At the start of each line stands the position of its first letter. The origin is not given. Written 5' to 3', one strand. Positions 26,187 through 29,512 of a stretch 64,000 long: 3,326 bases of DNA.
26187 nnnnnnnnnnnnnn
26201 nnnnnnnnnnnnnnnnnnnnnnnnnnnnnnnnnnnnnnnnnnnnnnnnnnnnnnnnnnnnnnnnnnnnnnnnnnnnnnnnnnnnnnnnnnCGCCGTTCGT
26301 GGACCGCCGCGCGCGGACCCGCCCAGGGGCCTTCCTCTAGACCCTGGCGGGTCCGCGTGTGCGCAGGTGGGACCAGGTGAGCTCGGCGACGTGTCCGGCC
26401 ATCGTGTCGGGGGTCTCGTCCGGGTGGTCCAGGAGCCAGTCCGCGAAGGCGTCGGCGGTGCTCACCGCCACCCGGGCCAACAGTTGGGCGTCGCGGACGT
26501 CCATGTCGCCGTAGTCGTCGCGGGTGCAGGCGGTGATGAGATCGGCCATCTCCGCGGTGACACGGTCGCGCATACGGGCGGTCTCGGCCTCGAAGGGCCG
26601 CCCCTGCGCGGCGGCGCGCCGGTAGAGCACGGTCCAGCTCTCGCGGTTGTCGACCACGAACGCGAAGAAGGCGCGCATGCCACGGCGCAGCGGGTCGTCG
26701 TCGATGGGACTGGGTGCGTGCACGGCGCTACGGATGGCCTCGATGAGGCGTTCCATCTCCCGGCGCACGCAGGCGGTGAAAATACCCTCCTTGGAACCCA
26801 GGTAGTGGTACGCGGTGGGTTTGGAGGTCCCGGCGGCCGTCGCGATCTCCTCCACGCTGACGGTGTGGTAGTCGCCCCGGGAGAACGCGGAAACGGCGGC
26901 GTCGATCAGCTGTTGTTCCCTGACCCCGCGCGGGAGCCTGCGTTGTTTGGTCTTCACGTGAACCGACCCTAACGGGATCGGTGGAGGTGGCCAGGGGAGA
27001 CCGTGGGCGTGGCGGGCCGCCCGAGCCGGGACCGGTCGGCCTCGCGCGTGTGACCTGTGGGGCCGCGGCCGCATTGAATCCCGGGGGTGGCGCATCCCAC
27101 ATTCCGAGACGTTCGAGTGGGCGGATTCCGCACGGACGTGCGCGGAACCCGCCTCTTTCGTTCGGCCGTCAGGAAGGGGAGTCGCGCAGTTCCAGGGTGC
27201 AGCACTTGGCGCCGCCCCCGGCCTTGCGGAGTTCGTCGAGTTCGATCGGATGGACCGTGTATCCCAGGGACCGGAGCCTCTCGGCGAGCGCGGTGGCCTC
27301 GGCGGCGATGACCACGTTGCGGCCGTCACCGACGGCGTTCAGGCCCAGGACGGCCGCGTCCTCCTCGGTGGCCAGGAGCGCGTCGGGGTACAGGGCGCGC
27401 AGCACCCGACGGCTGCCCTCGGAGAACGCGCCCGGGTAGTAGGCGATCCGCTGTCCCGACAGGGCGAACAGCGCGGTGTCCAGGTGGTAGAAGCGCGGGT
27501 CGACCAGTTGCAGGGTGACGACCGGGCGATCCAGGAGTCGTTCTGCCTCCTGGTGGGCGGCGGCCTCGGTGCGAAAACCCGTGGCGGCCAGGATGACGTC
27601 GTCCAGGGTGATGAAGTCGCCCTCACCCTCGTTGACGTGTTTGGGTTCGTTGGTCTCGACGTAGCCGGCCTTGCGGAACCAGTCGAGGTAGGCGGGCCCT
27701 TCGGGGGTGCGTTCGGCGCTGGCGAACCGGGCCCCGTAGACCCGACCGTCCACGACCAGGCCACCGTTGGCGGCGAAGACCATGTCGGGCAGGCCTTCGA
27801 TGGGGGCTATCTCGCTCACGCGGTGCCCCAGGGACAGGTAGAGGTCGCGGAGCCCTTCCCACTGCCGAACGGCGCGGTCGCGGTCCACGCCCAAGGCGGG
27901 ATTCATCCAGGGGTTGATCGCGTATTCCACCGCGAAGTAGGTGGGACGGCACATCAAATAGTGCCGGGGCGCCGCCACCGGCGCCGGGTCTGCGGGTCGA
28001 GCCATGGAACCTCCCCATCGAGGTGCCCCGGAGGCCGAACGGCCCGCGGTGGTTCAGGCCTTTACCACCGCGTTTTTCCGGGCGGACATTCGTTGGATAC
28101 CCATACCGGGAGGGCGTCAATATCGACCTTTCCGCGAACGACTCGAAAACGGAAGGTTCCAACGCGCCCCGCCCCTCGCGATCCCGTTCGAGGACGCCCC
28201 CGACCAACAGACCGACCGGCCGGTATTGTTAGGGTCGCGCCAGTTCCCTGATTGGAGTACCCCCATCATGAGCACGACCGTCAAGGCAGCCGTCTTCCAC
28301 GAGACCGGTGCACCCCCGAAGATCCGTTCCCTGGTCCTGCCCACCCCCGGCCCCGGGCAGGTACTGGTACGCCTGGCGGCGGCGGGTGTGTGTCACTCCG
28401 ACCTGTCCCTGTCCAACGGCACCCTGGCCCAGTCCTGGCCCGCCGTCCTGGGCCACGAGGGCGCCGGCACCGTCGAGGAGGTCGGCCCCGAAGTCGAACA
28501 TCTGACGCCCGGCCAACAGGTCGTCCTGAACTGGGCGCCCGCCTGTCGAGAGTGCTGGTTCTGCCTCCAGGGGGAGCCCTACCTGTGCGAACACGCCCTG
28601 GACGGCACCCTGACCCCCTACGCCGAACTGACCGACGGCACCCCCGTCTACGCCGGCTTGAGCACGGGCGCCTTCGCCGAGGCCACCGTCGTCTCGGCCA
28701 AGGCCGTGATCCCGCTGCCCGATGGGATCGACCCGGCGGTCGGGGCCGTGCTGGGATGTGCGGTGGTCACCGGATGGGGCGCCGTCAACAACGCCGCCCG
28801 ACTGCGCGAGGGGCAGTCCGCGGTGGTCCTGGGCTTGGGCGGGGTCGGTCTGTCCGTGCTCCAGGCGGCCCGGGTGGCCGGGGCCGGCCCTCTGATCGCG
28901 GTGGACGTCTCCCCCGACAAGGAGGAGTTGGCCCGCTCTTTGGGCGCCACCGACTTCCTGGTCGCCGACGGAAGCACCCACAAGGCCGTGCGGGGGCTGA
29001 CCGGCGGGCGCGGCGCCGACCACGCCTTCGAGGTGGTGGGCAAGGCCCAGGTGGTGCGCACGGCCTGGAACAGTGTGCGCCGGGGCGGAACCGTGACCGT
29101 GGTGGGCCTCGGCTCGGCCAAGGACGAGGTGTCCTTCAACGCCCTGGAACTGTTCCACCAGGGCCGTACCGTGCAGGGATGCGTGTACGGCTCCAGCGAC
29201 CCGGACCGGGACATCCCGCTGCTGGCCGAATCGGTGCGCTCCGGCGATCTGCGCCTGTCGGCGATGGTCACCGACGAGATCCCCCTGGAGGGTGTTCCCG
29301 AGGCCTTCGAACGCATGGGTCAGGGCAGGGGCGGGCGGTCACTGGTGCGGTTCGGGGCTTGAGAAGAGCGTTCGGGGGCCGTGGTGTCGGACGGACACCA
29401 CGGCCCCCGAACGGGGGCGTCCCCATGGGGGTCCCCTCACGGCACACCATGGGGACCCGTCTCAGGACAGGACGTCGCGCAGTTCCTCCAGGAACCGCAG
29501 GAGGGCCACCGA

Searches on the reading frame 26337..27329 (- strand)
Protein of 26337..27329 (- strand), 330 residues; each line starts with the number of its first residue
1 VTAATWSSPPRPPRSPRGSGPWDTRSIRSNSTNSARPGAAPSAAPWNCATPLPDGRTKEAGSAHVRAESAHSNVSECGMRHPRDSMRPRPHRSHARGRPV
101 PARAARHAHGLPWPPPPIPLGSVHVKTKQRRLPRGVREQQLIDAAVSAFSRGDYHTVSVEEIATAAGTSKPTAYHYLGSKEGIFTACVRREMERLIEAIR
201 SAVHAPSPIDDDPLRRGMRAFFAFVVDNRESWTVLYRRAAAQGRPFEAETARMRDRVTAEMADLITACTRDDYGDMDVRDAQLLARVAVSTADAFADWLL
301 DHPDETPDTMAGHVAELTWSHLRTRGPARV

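Call 6: search_protein_families(library=pfam, proteins=[window:26337-27329:-])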
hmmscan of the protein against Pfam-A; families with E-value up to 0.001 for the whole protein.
window:26337-27329:- (330 aa): 4 families
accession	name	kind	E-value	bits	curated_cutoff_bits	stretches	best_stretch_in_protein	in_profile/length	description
PF21943.1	TetR_C_46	-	1.5e-16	60.9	27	1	214-317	5-105/109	Tetracyclin repressor-like, C-terminal domain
PF00440.29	TetR_N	-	2.8e-13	49.9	24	1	141-187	1-47/47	Bacterial regulatory proteins, tetR family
PF17932.6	TetR_C_24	-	1.5e-06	28.9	26.4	1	214-318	8-110/114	Tetracyclin repressor-like, C-terminal domain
PF17918.6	TetR_C_15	-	0.00097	20.2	26.8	1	215-320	7-106/108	Tetracyclin repressor-like, C-terminal domain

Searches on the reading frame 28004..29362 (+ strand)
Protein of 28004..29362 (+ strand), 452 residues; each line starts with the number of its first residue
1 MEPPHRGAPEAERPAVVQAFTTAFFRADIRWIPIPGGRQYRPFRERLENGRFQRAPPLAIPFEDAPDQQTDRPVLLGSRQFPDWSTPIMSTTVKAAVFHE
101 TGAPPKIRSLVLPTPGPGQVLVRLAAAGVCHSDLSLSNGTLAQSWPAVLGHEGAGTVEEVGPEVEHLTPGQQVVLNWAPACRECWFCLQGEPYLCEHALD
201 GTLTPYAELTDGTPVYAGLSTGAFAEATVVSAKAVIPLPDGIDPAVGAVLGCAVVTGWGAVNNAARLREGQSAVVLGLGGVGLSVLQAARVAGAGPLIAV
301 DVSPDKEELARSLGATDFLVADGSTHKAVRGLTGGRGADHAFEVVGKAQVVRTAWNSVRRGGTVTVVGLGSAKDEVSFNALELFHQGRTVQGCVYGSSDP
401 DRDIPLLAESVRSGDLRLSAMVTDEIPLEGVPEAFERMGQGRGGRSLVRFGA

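Call 6: search_protein_families(library=pfam, proteins=[window:28004-29362:+])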
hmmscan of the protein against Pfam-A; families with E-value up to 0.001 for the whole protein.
window:28004-29362:+ (452 aa): 4 families
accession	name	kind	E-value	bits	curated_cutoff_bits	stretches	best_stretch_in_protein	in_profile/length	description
PF08240.17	ADH_N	-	2.1e-28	99.1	23.5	1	116-240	1-104/104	Alcohol dehydrogenase GroES-like domain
PF00107.32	ADH_zinc_N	-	4.5e-27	95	31.8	1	280-405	1-125/129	Zinc-binding dehydrogenase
PF13602.12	ADH_zinc_N_2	-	8.5e-08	33.6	27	1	313-442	1-127/134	Zinc-binding dehydrogenase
PF16912.11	Glu_dehyd_C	-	5.4e-05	23.2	34.9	1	269-437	30-200/211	Glucose dehydrogenase C-terminus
